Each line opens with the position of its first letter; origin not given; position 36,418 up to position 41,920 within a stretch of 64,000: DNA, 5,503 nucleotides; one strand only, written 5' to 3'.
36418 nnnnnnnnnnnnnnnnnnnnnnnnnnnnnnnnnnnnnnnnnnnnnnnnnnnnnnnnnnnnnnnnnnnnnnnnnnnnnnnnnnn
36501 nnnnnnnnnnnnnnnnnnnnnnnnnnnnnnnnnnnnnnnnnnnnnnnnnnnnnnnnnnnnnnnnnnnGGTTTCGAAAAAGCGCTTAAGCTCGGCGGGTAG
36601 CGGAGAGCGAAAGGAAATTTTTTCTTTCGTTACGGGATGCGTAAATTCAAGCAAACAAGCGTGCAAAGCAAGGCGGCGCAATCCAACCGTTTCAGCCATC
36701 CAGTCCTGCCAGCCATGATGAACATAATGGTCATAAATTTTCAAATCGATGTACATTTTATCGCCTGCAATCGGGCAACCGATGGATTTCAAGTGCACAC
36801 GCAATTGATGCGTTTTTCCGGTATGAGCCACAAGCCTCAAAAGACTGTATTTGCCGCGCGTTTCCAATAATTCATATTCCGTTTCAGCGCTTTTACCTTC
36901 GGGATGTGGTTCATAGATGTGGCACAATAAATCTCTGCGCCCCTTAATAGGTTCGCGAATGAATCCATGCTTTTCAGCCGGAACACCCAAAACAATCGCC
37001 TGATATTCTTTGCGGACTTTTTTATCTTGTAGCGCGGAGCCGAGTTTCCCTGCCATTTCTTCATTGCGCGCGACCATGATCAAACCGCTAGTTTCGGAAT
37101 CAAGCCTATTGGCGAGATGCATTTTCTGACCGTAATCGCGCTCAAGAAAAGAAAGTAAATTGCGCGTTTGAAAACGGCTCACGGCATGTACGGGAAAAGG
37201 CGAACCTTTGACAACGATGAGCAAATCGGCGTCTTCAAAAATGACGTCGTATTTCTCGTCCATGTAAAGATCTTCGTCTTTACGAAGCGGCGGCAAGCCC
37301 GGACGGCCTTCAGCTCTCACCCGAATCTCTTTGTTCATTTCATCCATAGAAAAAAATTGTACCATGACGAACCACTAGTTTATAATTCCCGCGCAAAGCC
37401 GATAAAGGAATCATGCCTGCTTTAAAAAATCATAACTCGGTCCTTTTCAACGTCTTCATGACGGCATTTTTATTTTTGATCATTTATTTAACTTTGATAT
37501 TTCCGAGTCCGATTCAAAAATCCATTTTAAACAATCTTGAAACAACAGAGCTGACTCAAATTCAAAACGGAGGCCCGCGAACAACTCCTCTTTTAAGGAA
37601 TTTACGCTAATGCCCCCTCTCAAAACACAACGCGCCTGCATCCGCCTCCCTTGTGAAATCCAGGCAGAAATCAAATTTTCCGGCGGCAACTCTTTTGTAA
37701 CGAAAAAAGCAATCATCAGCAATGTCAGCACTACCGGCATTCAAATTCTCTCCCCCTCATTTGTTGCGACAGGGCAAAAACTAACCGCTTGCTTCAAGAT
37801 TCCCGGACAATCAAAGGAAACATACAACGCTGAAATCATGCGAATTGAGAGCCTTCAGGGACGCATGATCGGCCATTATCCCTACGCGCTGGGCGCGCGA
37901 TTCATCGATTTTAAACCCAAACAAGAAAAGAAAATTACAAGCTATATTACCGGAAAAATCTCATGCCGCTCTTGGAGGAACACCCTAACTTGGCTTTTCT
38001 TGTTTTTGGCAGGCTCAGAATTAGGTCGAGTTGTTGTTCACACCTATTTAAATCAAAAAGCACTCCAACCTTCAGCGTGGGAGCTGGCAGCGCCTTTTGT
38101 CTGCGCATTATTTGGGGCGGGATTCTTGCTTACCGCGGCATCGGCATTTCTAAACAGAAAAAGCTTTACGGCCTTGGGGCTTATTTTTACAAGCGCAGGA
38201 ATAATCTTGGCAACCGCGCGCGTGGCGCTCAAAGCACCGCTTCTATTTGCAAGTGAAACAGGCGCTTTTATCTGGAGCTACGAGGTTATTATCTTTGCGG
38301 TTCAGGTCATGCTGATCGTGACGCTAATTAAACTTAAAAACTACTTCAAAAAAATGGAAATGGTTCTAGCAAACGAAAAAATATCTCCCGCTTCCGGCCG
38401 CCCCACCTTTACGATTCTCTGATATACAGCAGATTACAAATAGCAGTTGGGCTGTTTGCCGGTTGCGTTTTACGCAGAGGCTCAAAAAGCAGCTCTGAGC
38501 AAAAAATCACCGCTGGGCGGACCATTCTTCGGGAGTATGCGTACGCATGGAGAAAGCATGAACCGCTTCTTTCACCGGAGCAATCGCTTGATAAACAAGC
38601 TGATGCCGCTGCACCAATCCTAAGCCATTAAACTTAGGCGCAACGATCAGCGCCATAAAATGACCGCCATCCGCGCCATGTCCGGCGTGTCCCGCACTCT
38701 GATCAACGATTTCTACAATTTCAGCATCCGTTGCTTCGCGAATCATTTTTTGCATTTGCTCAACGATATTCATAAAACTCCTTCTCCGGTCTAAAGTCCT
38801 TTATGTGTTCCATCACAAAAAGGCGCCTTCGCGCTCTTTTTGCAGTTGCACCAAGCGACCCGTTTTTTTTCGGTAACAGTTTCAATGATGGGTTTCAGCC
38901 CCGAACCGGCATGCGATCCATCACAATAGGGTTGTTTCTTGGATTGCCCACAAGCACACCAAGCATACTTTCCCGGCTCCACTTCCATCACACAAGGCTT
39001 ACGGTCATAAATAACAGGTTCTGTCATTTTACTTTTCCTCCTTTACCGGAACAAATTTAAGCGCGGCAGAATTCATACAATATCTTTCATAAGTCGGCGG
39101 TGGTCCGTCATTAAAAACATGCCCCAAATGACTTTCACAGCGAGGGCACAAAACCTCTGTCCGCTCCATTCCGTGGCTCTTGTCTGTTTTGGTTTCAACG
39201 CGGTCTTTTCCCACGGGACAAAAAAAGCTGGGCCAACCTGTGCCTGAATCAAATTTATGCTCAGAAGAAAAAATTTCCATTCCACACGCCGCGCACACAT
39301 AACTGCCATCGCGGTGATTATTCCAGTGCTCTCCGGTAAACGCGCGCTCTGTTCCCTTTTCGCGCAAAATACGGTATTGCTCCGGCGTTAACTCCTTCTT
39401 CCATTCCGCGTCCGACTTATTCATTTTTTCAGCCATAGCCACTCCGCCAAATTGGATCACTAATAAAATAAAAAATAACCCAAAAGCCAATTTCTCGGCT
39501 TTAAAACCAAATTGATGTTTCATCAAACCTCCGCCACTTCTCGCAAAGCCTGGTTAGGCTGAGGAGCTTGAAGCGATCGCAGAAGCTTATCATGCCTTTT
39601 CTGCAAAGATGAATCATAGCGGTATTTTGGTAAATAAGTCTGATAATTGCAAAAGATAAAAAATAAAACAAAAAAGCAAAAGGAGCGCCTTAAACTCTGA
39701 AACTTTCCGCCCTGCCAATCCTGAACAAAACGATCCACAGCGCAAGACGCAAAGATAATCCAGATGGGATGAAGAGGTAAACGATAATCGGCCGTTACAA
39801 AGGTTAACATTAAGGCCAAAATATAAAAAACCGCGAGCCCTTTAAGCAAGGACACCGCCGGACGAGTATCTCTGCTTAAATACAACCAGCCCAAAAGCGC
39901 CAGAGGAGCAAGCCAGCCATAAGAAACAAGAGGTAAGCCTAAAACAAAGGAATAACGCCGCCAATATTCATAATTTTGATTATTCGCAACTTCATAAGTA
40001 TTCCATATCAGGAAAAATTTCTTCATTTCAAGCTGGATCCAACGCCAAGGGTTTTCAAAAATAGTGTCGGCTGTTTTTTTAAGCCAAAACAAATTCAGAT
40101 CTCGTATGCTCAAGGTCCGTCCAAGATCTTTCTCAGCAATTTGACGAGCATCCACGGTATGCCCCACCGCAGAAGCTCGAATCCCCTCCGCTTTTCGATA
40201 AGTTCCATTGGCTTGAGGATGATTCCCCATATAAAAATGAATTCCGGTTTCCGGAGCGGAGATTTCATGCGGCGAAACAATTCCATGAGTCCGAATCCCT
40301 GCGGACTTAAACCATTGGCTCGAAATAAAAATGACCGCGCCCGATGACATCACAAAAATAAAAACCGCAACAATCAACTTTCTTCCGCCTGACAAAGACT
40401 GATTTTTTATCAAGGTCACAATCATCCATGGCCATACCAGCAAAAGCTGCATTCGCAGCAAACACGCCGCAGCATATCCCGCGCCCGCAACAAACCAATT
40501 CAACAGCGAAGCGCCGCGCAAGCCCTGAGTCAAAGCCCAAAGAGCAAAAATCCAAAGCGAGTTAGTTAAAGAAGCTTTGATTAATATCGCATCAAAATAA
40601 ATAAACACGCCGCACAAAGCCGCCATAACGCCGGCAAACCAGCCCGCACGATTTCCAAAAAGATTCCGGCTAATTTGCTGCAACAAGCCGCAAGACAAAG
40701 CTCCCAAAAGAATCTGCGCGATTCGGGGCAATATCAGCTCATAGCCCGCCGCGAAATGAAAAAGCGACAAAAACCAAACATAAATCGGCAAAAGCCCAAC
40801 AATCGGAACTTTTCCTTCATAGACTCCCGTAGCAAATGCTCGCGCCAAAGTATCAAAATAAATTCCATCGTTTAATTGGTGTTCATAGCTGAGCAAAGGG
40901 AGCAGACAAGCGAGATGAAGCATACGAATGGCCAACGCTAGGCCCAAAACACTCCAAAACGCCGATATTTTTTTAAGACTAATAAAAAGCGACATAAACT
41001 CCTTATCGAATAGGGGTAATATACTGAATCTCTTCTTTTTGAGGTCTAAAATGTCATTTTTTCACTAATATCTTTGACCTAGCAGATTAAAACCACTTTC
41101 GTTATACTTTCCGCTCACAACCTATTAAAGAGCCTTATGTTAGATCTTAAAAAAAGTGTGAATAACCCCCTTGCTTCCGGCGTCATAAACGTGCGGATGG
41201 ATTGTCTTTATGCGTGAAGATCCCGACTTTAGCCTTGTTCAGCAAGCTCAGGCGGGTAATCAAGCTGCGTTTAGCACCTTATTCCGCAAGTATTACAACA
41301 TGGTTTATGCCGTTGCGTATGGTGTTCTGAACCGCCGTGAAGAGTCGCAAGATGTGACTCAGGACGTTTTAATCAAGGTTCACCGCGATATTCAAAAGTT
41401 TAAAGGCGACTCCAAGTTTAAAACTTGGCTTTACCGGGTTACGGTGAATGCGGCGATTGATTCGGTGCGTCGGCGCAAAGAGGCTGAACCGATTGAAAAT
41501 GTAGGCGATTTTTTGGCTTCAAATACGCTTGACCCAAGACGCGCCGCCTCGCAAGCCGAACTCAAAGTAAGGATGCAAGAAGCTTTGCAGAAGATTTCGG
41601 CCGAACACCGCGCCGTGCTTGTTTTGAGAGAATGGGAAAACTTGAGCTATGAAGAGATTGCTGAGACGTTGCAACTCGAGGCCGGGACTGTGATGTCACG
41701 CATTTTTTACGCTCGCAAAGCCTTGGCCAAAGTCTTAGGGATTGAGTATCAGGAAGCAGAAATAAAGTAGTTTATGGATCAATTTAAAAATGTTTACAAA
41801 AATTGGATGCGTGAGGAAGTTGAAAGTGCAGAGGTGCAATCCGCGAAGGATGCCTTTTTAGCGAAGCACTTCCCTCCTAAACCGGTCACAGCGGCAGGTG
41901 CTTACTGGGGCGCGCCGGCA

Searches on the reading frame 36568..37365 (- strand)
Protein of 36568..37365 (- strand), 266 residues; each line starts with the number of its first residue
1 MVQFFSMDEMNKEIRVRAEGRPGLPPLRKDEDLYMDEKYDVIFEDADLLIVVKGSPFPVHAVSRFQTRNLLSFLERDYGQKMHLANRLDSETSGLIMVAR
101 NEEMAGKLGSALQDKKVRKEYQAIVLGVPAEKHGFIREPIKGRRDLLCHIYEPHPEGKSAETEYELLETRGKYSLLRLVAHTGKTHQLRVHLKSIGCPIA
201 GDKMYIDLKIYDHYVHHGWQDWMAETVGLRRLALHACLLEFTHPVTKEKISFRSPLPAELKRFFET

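Call 6: search_protein_families(library=pfam, proteins=[window:36568-37365:-], max_evalue=0.01)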
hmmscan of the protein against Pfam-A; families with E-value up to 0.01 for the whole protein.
window:36568-37365:- (266 aa): 1 family
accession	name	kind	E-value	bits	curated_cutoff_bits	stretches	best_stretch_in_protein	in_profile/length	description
PF00849.27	PseudoU_synth_2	-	4.1e-27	95.7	26.8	1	48-193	2-151/152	RNA pseudouridylate synthase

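Call 7: search_protein_families(library=ncbifam, proteins=[window:36568-37365:-], max_evalue=0.01)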
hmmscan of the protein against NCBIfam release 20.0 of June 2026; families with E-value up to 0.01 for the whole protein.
window:36568-37365:- (266 aa): 8 families
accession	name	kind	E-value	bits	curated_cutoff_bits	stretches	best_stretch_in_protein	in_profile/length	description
TIGR00005.1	rluA_subfam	subfamily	1.9e-53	181.7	192.7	1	33-265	67-295/298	RluA family pseudouridine synthase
NF008385.0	PRK11180.1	equivalog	2.5e-33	115.8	351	1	38-263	83-308/325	23S rRNA pseudouridine(1911/1915/1917) synthase RluD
NF008249.0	PRK11025.1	equivalog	6.4e-28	97.5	378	1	40-264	94-310/317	23S rRNA pseudouridine(955/2504/2580) synthase RluC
NF008321.0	PRK11112.1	equivalog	1.1e-27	97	328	1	40-262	3-229/257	tRNA pseudouridine(65) synthase TruC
TIGR01621.1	RluA-like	hypoth_equivalog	3.4e-26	91.8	222.3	1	39-217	2-177/217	TIGR01621 family pseudouridine synthase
NF007543.0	PRK10158.1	equivalog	2.2e-21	76.5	286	1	41-255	16-216/219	bifunctional tRNA pseudouridine(32) synthase/23S rRNA pseudouridine(746) synthase RluA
TIGR00093.1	TIGR00093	subfamily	3.6e-06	26.8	109.3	1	67-133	15-80/161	pseudouridine synthase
NF008097.0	PRK10839.1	equivalog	0.0089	15.7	275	0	69-111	82-124/232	16S rRNA pseudouridine(516) synthase RsuA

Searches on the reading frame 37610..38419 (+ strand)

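Call 6: search_protein_families(library=pfam, proteins=[window:37610-38419:+], max_evalue=0.01)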
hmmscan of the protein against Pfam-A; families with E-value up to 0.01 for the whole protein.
window:37610-38419:+ (270 aa): 1 family
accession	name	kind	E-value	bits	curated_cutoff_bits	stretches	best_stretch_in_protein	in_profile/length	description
PF07238.19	PilZ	-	2.4e-08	34.7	22.5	1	7-114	2-101/102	PilZ domain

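Call 7: search_protein_families(library=ncbifam, proteins=[window:37610-38419:+], max_evalue=0.01)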
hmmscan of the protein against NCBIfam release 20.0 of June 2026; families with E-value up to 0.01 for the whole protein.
window:37610-38419:+ (270 aa): 1 family
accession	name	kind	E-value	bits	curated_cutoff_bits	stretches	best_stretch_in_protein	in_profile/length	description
TIGR02266.1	gmx_TIGR02266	paralog_domain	0.00019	21.5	68.7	1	17-113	4-95/96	TIGR02266 family protein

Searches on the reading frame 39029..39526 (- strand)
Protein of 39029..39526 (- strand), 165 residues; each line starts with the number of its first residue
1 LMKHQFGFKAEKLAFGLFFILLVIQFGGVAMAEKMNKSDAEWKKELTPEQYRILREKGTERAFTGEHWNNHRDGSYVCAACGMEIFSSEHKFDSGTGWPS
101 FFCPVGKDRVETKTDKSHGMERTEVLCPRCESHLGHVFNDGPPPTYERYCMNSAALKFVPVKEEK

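Call 29: search_protein_families(library=pfam, proteins=[window:39029-39526:-], max_evalue=0.001)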
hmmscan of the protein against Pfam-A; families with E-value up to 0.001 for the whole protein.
window:39029-39526:- (165 aa): 2 families
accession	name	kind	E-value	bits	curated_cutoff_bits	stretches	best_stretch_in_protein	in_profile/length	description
PF01641.26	SelR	-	3.8e-52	175.6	24.9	1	46-160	1-116/116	SelR domain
PF24046.1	At4g08330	-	6.4e-05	23.4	27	0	120-147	74-101/129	At4g08330 beta-tent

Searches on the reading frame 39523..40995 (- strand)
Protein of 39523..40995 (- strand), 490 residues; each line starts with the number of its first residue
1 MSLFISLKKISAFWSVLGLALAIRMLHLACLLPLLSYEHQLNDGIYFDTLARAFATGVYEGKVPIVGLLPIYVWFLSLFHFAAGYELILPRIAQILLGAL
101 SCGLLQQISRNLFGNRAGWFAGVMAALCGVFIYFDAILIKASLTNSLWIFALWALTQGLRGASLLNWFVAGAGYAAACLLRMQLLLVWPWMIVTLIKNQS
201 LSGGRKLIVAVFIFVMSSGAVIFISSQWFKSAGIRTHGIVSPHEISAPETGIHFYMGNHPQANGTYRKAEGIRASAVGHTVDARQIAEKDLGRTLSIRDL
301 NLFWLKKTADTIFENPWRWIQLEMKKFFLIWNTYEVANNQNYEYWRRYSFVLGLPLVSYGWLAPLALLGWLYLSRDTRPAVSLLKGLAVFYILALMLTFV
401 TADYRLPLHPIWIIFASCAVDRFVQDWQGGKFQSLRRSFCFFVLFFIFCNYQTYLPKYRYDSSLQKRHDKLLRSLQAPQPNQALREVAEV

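Call 29: search_protein_families(library=pfam, proteins=[window:39523-40995:-], max_evalue=0.001)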
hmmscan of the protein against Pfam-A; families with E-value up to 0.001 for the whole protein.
window:39523-40995:- (490 aa): 1 family
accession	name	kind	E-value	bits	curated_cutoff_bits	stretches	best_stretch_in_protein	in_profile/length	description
PF13231.12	PMT_2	-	6.8e-08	33.3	26.1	1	70-217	4-147/160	Dolichyl-phosphate-mannose-protein mannosyltransferase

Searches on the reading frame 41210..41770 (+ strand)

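Call 29: search_protein_families(library=pfam, proteins=[window:41210-41770:+], max_evalue=0.001)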
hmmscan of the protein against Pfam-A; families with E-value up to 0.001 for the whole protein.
window:41210-41770:+ (186 aa): 4 families
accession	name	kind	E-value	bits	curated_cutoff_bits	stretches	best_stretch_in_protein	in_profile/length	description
PF04542.20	Sigma70_r2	-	2e-19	69.5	24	1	24-90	1-69/71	Sigma-70 region 2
PF08281.18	Sigma70_r4_2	-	8.4e-13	48.2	25.7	1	121-172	3-54/54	Sigma-70, region 4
PF04545.22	Sigma70_r4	-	2.5e-10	40.2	24.1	1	125-173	1-49/50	Sigma-70, region 4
PF07638.17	Sigma70_ECF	-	3.5e-08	34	21.1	1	9-173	7-180/185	ECF sigma factor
